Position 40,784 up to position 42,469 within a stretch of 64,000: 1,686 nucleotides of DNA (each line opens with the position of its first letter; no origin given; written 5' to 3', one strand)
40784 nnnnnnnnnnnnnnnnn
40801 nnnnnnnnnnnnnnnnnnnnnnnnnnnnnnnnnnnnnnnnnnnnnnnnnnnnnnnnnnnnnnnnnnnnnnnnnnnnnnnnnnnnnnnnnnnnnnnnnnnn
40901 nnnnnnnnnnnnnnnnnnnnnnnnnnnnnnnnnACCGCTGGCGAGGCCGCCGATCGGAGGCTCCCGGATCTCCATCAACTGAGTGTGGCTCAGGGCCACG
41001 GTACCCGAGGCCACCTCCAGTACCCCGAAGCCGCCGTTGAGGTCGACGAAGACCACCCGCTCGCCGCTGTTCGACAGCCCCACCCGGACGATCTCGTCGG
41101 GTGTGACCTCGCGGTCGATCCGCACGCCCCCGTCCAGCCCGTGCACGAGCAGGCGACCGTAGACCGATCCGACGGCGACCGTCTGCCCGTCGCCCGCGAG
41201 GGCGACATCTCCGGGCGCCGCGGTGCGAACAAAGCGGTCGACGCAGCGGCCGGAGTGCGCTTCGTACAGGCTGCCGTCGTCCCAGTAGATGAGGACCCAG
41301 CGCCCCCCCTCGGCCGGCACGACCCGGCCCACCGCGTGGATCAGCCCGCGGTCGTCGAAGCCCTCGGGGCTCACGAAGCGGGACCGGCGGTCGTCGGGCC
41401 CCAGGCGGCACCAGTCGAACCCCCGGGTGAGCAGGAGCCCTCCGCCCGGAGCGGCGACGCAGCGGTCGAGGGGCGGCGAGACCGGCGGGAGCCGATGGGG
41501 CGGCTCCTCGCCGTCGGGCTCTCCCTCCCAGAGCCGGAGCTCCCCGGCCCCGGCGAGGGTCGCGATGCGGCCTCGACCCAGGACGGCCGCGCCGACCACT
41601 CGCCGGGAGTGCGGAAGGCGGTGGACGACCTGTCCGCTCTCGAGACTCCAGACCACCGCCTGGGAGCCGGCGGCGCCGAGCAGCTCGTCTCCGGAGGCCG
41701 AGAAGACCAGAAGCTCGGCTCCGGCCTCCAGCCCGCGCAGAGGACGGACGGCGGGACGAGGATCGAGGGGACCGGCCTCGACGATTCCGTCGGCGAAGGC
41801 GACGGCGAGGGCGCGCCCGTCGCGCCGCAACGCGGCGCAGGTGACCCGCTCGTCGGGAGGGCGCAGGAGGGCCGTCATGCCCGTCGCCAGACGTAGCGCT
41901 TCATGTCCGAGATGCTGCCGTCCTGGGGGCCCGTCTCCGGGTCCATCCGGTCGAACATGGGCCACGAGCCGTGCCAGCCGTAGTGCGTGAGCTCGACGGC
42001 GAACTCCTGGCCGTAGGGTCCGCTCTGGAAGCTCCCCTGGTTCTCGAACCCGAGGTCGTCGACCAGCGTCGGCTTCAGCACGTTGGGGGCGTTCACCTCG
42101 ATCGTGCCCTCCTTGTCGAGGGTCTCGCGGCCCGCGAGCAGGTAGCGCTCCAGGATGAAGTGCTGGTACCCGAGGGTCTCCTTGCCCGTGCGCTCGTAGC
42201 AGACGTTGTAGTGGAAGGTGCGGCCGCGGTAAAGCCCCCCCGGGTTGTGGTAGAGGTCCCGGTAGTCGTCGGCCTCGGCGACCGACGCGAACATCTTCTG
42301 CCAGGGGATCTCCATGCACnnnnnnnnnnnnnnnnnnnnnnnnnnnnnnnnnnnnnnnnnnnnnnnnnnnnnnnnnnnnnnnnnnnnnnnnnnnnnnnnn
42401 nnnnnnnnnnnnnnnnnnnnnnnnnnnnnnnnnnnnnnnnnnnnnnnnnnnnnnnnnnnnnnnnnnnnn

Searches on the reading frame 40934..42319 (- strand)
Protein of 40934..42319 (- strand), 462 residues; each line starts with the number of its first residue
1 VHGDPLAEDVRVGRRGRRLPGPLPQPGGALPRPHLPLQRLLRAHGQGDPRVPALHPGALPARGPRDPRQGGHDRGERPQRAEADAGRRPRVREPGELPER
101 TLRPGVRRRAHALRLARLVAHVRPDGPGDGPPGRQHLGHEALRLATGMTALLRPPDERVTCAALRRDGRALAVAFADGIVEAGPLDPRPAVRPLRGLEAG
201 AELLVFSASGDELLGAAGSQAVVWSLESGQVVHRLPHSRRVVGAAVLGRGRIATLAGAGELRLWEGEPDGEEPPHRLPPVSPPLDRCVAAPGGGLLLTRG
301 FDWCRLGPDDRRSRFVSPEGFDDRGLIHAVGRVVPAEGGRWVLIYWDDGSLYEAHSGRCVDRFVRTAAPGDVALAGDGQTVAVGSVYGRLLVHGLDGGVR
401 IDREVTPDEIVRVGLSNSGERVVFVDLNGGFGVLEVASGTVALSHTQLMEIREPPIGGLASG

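Call 9: search_protein_families(library=pfam, proteins=[window:40934-42319:-])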
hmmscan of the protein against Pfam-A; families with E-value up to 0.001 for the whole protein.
window:40934-42319:- (462 aa): 2 families
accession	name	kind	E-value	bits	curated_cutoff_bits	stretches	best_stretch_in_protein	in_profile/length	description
PF25174.1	Beta-prop_THOC3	-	1.2e-05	25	305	0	157-241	172-257/272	THOC3 beta-propeller domain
PF25173.1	Beta-prop_WDR3_1st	-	3.5e-05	24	154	1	153-249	26-124/184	WDR3 first beta-propeller domain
